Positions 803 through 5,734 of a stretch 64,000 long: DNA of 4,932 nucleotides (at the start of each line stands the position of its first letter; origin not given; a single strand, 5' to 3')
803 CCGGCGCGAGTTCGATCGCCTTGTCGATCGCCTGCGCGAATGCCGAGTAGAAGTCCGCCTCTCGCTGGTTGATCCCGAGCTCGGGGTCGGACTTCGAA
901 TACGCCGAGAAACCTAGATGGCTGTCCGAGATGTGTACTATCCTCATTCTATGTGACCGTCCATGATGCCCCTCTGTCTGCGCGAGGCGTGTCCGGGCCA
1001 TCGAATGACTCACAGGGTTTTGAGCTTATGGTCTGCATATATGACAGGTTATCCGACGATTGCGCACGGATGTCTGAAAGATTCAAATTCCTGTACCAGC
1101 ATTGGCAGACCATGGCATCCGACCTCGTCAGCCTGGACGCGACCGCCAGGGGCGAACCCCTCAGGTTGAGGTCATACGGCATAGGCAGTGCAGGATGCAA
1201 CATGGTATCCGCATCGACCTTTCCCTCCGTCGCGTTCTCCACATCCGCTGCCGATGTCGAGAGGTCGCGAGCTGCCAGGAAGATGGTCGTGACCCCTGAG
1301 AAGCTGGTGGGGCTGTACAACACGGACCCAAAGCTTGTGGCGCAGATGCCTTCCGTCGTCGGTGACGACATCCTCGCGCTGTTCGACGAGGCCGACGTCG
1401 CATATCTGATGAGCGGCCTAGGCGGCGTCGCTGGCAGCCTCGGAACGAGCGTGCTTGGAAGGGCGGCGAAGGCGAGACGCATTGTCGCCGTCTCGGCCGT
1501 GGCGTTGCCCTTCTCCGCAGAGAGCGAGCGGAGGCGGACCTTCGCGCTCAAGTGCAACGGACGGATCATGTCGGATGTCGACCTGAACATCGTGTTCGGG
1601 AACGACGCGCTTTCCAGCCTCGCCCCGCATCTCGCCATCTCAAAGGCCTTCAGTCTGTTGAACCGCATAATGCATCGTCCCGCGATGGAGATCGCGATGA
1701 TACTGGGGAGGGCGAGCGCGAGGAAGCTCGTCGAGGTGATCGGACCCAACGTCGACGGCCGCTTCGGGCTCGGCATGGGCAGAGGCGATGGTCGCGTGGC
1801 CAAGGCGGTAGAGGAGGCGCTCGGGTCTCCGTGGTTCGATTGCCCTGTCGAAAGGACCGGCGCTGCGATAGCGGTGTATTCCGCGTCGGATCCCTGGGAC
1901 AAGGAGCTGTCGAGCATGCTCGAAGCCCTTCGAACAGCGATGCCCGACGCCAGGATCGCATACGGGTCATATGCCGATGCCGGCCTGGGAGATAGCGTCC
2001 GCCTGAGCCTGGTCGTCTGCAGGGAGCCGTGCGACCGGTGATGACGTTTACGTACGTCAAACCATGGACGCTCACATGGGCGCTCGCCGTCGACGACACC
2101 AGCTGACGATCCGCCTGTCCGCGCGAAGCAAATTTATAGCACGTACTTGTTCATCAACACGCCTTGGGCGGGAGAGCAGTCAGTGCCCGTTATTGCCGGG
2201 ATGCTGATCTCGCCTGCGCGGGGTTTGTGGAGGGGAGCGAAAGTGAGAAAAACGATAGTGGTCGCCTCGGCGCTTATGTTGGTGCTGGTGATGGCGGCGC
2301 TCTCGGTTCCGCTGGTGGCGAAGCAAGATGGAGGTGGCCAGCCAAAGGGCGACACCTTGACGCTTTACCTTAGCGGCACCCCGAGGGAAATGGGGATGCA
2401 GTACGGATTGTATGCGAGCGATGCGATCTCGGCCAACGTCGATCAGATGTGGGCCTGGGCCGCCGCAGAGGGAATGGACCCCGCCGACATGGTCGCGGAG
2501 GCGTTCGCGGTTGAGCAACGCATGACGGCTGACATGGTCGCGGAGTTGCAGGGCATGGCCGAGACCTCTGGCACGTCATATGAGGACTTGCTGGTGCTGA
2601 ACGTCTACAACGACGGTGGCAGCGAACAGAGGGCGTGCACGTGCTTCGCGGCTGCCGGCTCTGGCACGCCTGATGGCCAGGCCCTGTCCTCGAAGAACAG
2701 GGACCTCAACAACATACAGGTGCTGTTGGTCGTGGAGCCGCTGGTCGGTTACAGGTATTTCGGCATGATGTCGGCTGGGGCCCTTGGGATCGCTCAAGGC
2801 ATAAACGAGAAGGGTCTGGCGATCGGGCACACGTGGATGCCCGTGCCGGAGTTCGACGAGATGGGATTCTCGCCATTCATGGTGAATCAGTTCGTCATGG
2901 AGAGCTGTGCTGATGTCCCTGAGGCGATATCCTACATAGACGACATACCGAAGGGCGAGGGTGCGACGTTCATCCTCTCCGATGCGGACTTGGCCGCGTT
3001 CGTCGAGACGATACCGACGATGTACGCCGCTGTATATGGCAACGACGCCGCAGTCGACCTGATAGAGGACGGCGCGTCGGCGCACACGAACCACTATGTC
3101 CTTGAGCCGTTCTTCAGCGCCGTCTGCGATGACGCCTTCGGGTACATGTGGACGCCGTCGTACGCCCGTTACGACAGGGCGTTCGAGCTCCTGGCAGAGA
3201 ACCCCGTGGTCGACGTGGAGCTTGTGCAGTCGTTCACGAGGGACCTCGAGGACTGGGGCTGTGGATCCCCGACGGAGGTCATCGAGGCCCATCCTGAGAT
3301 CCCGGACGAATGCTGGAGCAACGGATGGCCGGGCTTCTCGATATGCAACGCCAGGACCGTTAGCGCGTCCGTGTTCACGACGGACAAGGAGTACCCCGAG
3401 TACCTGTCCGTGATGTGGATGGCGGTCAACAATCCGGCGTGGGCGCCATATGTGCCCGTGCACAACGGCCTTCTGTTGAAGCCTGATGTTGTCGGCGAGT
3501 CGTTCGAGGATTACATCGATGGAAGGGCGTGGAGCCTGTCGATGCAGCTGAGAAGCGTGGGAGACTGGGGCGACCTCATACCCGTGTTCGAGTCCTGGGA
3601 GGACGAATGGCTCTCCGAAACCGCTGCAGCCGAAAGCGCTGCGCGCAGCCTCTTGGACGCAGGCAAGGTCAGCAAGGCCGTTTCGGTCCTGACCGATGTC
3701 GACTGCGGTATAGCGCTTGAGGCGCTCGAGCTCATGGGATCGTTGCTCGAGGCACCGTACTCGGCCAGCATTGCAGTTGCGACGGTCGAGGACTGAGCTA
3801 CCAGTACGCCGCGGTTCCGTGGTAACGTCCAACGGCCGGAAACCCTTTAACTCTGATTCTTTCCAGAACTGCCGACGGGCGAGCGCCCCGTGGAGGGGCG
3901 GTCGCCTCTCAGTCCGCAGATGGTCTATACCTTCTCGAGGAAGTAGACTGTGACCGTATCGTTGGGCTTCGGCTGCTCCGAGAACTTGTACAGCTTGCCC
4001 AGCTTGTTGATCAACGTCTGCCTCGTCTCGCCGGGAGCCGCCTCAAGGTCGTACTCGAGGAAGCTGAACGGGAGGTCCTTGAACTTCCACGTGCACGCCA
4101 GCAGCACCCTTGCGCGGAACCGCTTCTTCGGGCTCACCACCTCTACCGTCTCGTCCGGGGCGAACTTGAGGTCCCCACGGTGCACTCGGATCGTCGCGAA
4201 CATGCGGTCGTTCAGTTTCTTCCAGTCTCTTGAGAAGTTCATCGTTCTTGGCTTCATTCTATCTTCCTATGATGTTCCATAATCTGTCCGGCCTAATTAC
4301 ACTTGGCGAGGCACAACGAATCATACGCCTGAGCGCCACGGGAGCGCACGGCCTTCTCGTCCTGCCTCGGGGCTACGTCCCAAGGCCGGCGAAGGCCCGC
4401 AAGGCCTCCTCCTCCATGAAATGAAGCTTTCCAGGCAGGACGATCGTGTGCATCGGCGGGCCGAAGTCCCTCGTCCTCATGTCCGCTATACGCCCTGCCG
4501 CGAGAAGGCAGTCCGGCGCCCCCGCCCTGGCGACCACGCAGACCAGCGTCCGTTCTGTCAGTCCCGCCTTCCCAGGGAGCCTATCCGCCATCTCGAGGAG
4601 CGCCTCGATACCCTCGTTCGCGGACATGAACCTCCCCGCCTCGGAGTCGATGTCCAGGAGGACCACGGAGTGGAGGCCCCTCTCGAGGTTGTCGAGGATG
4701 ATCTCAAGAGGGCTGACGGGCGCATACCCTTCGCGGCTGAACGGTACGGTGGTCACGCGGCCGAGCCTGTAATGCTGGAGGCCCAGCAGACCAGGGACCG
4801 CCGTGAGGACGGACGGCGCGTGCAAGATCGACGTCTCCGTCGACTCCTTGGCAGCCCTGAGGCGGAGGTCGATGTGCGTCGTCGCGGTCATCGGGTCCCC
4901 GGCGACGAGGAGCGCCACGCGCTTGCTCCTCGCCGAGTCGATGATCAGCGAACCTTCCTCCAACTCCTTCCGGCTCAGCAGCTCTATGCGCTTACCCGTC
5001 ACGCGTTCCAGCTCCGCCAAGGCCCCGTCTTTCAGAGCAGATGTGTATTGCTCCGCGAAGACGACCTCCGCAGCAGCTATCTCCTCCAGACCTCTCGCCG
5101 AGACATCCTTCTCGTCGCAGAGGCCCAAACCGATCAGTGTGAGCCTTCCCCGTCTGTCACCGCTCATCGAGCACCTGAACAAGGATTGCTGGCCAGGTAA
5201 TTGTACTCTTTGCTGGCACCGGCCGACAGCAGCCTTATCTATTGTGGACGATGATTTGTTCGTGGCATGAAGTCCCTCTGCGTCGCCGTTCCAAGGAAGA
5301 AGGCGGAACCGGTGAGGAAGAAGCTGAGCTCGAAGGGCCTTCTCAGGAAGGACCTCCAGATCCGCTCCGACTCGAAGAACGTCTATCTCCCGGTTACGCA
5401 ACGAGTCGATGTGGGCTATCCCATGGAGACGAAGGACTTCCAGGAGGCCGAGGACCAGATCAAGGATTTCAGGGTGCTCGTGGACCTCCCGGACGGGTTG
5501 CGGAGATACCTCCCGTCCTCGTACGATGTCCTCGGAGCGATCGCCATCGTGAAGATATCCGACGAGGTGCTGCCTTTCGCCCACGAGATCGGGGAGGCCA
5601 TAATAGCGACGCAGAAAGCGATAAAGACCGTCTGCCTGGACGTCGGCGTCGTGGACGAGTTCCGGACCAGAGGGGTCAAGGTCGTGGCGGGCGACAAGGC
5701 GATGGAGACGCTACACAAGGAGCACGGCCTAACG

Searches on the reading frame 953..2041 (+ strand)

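Call 23: search_protein_families(library=pfam, proteins=[window:953-2041:+], max_evalue=0.00001)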
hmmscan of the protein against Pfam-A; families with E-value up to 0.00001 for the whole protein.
window:953-2041:+ (362 aa): 2 families
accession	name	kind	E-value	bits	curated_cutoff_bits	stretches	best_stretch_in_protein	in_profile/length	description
PF00091.31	Tubulin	-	6.9e-11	43.2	33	1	92-223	47-188/190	Tubulin/FtsZ family, GTPase domain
PF12327.13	FtsZ_C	-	7.9e-06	26.5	27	0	271-355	5-91/95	FtsZ family, C-terminal domain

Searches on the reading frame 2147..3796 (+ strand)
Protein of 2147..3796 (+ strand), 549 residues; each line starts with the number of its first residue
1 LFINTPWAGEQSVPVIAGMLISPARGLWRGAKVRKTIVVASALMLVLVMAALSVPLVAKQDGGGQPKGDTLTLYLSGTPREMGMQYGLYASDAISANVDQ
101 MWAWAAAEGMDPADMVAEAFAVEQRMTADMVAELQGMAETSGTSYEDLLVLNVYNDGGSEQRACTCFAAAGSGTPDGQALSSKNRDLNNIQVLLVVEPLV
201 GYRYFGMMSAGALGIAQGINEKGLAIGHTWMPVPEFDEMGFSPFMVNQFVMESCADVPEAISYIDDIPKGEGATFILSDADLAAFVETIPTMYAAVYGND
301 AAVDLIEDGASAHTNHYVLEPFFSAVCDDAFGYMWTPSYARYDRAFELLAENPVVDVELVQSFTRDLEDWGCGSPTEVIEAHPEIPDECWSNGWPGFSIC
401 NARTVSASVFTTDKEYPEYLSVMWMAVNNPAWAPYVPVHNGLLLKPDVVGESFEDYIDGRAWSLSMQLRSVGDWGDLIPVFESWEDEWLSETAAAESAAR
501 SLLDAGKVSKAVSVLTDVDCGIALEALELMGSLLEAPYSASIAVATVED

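Call 23: search_protein_families(library=pfam, proteins=[window:2147-3796:+], max_evalue=0.00001)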
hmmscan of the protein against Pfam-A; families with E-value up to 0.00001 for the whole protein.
window:2147-3796:+ (549 aa): 1 family
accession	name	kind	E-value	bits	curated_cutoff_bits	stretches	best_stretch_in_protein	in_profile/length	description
PF03417.21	AAT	-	1.3e-14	54.9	23.2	1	193-361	24-175/225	Acyl-coenzyme A:6-aminopenicillanic acid acyl-transferase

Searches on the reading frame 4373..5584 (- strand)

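Call 23: search_protein_families(library=pfam, proteins=[window:4373-5584:-], max_evalue=0.00001)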
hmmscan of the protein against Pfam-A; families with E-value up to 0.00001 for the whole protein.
window:4373-5584:- (403 aa): 1 family
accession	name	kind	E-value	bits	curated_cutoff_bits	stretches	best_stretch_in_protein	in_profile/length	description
PF00590.25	TP_methylase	-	1e-16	61.9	27.8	1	147-364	1-206/212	Tetrapyrrole (Corrin/Porphyrin) Methylases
